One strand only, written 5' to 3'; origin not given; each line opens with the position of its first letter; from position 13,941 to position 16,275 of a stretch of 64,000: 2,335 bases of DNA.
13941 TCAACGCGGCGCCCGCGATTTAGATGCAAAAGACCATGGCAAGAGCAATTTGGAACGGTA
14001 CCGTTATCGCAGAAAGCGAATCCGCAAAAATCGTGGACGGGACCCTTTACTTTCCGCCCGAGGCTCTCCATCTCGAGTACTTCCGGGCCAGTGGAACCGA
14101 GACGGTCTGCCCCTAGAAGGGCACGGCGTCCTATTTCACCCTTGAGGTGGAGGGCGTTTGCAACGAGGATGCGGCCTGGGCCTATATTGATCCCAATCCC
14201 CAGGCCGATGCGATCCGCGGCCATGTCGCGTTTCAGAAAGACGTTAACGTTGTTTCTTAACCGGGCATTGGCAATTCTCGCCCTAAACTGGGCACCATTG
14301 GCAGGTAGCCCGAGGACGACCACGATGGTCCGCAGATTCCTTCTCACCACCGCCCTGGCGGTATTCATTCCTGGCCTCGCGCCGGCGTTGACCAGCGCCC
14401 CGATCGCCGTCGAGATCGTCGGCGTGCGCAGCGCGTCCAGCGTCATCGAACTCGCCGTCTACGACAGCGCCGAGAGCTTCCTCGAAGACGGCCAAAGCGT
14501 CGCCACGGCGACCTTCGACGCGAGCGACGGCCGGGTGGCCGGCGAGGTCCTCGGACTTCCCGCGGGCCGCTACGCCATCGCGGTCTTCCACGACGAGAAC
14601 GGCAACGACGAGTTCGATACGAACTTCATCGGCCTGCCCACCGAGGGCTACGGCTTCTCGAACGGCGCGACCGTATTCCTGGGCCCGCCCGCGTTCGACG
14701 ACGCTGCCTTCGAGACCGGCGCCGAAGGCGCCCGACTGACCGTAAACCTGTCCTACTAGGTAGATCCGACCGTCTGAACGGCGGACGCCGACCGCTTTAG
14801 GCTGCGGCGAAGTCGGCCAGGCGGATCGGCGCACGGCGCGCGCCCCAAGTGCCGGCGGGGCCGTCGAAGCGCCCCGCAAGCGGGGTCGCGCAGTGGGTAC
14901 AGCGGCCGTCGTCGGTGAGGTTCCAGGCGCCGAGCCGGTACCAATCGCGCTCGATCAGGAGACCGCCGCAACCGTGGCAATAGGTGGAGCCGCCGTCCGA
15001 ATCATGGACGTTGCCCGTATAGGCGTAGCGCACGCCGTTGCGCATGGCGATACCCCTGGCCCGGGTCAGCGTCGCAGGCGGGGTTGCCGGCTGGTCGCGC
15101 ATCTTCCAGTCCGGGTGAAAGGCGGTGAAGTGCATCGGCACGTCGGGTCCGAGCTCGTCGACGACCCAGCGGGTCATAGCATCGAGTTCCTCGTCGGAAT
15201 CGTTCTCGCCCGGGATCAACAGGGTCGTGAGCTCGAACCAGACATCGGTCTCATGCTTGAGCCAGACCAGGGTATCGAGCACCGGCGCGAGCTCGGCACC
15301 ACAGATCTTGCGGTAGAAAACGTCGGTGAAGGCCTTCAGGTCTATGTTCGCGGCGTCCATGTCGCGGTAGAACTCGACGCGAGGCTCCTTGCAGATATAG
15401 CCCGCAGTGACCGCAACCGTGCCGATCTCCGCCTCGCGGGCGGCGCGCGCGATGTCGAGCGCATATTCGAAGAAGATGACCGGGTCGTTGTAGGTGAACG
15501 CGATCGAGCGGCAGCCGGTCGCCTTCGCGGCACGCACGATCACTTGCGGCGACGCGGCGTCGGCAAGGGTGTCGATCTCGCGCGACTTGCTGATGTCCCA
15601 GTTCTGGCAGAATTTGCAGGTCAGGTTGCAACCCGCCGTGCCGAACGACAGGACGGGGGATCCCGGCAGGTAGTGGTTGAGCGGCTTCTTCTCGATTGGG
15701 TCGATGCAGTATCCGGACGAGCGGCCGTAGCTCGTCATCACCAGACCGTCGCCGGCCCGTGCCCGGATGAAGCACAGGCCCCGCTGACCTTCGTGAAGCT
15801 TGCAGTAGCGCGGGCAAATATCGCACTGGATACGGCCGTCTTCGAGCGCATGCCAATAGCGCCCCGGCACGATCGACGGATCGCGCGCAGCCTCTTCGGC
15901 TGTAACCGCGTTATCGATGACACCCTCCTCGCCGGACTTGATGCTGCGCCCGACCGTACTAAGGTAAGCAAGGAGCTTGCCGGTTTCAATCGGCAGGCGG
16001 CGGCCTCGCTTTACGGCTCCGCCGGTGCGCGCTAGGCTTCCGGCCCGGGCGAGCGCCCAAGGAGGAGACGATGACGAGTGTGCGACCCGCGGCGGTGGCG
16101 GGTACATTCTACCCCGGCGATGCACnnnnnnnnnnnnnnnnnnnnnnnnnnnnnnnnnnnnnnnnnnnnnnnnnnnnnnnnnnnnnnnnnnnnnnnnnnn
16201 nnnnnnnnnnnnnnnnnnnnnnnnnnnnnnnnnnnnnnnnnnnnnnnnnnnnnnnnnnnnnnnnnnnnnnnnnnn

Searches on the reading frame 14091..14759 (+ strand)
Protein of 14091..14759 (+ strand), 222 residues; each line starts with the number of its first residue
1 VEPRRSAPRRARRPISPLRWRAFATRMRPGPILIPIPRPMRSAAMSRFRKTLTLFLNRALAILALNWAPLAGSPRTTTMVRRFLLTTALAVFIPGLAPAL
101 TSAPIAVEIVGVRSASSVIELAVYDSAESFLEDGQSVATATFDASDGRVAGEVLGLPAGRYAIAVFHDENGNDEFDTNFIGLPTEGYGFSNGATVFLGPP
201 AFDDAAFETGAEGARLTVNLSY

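Call 37: search_protein_families(library=pfam, proteins=[window:14091-14759:+], max_evalue=0.00001)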
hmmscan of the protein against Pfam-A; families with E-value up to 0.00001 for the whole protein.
window:14091-14759:+ (222 aa): 1 family
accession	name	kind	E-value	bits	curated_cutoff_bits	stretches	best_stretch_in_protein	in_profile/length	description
PF09912.14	DUF2141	-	3.2e-31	108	24.4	1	107-212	1-107/112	Uncharacterized protein conserved in bacteria (DUF2141)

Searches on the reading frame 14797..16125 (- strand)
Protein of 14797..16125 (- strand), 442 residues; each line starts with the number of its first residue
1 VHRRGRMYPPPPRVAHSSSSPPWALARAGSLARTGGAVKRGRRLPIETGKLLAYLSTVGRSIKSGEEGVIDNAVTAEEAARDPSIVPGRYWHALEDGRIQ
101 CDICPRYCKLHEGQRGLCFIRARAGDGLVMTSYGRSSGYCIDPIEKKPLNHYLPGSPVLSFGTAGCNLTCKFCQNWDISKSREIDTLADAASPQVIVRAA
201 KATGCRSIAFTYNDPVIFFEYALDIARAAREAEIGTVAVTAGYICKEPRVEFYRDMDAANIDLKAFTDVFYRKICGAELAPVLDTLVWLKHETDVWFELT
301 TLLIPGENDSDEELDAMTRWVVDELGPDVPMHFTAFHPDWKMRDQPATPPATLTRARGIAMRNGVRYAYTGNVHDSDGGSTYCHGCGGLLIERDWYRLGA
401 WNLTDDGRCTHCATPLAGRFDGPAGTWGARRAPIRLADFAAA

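Call 3: search_protein_families(library=pfam, proteins=[window:14797-16125:-])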
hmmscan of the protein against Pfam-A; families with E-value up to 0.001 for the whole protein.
window:14797-16125:- (442 aa): 2 families
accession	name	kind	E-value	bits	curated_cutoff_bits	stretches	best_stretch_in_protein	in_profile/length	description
PF04055.27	Radical_SAM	-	2.1e-17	64.2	29.5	1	163-314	4-162/166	Radical SAM superfamily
PF13353.11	Fer4_12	-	0.00037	21.3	22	1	163-249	12-98/137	4Fe-4S single cluster domain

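Call 4: search_protein_families(library=ncbifam, proteins=[window:14797-16125:-])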
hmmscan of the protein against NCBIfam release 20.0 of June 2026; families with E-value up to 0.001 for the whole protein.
window:14797-16125:- (442 aa): 14 families
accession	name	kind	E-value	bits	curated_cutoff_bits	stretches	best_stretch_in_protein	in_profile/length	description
TIGR04337.1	AmmeMemoSam_rS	hypoth_equivalog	9.6e-194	643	220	1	89-436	2-349/349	AmmeMemoRadiSam system radical SAM enzyme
TIGR02493.1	PFLA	equivalog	5.4e-13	48.8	231.75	1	164-321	23-183/235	pyruvate formate-lyase-activating protein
TIGR04041.1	activase_YjjW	hypoth_equivalog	1.2e-10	41.2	250.2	1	220-338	124-240/276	YjjW family glycine radical enzyme activase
TIGR02494.1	PFLE_PFLC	subfamily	1.5e-10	40.8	174.35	1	213-337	132-255/293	glycyl-radical enzyme activating protein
NF048010.1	SfplDhtActHpsHDes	equivalog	4.3e-08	32.3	430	1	213-337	140-264/298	(2S)-3-sulfopropanediol dehydratase activating enzyme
NF033717.2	HPDL_rSAM_activ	equivalog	3e-06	26.7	420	1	208-319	134-246/311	4-hydroxyphenylacetate decarboxylase activase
TIGR04003.1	rSAM_BssD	equivalog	5.6e-06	25.7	496.45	1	208-321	131-244/314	[benzylsuccinate synthase]-activating enzyme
NF008356.0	PRK11145.1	equivalog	8.4e-06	25.2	375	1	164-321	28-188/246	pyruvate formate lyase 1-activating protein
TIGR04395.1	cutC_activ_rSAM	equivalog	1.5e-05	24.4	360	0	217-321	142-245/309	choline TMA-lyase-activating enzyme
TIGR02495.1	NrdG2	equivalog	4.1e-05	23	131.15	1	163-321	23-180/193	anaerobic ribonucleoside-triphosphate reductase activating protein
NF033719.1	ind_deCO2_activ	equivalog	5.4e-05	22.7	425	0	209-323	134-247/302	indoleacetate decarboxylase activase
NF001199.0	PRK00164.2-1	equivalog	6.3e-05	22.2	231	1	163-278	19-133/308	GTP 3',8-cyclase MoaA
TIGR02668.1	moaA_archaeal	equivalog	0.00022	20.3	325.25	1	163-282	17-136/303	GTP 3',8-cyclase MoaA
TIGR02666.1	moaA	equivalog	0.00046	19.3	284.05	1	163-322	17-181/336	GTP 3',8-cyclase MoaA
